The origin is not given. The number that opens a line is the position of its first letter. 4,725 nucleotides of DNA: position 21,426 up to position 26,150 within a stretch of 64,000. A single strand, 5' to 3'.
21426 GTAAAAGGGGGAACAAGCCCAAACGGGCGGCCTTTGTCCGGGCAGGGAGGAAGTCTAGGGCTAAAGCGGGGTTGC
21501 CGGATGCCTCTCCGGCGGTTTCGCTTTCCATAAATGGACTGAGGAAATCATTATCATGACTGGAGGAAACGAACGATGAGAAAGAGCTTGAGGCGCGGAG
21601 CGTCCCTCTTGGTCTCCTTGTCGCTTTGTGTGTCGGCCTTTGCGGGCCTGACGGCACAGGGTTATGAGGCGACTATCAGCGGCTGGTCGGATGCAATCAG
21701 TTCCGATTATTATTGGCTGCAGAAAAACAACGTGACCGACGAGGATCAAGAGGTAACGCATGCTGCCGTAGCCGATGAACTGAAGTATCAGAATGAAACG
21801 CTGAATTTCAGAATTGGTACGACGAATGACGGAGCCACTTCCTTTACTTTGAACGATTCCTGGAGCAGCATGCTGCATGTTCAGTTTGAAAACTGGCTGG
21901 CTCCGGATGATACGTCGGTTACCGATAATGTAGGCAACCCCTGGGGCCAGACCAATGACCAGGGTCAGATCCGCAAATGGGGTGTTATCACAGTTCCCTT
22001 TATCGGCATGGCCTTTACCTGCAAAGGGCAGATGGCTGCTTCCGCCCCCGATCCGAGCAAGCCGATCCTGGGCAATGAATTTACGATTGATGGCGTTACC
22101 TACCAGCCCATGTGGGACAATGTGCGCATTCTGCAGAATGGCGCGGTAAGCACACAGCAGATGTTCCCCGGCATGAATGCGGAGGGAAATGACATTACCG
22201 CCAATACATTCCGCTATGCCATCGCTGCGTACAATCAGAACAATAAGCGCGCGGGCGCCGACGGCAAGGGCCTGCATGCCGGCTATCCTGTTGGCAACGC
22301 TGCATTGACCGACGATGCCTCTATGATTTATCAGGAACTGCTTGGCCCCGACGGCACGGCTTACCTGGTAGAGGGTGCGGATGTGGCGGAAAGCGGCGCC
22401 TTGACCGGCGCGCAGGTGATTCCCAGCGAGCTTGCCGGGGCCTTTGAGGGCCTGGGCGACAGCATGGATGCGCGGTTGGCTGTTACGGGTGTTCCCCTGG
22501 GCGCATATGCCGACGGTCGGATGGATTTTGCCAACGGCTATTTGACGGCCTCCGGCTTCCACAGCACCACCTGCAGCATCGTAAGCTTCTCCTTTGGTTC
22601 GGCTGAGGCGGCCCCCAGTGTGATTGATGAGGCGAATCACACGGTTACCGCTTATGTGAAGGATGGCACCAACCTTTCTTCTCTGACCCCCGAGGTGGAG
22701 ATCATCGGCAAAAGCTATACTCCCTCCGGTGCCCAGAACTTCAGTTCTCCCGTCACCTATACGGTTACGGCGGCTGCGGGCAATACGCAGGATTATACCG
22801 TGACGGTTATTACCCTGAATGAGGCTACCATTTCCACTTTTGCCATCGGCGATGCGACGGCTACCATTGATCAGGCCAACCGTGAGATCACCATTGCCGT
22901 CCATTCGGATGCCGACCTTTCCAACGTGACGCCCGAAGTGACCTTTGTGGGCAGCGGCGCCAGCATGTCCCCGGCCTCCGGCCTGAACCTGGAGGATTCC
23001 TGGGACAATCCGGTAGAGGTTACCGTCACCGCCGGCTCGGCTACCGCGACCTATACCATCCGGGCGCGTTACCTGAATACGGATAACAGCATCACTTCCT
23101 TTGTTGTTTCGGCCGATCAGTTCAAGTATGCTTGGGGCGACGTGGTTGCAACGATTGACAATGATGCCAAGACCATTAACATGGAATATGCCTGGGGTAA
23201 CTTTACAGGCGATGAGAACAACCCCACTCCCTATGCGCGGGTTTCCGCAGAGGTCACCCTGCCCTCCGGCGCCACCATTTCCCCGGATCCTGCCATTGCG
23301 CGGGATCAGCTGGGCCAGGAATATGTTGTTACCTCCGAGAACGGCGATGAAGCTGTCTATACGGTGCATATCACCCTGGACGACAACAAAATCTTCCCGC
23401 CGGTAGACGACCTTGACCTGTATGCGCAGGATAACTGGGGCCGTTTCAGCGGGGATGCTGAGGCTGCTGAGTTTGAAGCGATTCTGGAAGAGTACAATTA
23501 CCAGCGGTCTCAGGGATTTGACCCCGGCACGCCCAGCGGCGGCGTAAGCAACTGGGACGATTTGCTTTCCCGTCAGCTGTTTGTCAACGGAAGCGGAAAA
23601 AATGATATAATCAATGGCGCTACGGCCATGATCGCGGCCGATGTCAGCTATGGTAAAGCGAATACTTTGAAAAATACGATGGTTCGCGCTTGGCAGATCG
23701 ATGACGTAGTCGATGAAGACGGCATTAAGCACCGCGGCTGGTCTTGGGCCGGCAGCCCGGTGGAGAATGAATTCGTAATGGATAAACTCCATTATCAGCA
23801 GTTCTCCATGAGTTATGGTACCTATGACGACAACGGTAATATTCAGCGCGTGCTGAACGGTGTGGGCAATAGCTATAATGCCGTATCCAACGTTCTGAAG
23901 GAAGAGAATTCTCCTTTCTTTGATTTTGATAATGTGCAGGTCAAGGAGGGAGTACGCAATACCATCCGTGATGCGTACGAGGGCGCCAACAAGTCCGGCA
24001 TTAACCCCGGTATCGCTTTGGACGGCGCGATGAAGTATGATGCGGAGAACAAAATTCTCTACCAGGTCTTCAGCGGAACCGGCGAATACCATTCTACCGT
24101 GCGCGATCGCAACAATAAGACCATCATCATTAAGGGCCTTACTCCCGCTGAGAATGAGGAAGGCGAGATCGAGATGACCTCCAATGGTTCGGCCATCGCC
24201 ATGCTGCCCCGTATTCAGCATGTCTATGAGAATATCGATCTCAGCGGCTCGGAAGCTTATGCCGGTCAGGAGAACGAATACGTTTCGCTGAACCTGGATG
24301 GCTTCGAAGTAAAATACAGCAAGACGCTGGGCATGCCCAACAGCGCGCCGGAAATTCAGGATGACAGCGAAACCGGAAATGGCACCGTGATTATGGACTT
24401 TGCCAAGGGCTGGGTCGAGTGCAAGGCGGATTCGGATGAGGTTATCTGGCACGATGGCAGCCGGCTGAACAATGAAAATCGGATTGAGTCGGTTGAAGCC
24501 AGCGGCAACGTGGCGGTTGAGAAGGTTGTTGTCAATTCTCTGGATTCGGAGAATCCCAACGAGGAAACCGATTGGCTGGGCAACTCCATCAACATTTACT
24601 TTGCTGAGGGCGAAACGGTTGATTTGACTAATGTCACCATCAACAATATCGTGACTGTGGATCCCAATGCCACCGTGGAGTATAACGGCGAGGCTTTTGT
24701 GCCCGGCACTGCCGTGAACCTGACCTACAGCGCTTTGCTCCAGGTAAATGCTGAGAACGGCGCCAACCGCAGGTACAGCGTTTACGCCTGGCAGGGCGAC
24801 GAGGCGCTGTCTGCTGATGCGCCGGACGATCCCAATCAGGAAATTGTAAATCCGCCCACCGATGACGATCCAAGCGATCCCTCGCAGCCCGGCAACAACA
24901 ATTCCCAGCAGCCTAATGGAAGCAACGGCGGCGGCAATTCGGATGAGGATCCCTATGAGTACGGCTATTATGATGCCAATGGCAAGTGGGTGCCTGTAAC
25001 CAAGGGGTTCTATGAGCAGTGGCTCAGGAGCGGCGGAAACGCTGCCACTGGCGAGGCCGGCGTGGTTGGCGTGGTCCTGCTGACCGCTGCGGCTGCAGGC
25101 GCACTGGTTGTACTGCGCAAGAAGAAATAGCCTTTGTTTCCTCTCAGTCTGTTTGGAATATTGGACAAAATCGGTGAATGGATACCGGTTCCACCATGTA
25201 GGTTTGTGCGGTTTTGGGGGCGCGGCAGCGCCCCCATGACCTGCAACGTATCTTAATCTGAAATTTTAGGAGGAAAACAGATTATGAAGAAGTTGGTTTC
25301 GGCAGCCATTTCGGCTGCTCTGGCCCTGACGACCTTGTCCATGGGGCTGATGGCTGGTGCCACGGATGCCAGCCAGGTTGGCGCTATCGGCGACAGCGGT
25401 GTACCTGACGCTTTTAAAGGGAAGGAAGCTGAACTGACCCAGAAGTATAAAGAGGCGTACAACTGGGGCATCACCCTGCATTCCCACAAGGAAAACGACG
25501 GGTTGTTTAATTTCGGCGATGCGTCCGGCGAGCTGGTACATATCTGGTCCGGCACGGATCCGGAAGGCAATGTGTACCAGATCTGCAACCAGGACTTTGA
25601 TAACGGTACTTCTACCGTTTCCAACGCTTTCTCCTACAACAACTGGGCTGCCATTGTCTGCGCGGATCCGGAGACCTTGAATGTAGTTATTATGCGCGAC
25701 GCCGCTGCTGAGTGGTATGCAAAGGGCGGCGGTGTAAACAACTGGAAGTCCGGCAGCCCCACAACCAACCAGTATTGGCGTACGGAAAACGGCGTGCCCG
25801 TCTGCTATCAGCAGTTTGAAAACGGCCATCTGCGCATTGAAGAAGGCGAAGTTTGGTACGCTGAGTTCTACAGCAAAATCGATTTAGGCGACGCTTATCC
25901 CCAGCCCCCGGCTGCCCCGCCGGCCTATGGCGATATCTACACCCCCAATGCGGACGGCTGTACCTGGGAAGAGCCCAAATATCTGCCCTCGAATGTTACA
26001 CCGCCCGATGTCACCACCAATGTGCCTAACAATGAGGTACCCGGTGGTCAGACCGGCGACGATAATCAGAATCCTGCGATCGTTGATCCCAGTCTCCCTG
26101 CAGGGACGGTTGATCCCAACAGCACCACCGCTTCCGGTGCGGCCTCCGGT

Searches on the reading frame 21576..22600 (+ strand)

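Call 45: search_protein_families(library=pfam, proteins=[window:21576-22600:+], max_evalue=10)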
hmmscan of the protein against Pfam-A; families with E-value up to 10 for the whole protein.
window:21576-22600:+ (341 aa): 2 families
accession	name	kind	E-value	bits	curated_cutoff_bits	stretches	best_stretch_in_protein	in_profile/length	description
PF01459.28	Porin_3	-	0.028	14.3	28.4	1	61-113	52-104/271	Eukaryotic porin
PF14848.11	HU-DNA_bdg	-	0.075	13.5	30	1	183-236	21-74/124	DNA-binding domain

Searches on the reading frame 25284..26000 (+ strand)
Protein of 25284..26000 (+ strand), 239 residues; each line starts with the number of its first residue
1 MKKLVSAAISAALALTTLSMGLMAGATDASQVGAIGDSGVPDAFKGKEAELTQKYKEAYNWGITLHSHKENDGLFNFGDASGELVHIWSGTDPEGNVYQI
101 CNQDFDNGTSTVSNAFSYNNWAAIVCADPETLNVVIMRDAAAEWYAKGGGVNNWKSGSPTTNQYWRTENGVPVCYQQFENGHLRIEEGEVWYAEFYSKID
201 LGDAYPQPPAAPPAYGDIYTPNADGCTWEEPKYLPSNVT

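Call 45: search_protein_families(library=pfam, proteins=[window:25284-26000:+], max_evalue=10)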
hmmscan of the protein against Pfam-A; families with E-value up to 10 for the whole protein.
window:25284-26000:+ (239 aa): 1 family
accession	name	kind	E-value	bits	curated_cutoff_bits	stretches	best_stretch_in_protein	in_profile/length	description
PF08310.17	LGFP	-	0.13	13.1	22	1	157-182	2-25/53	LGFP repeat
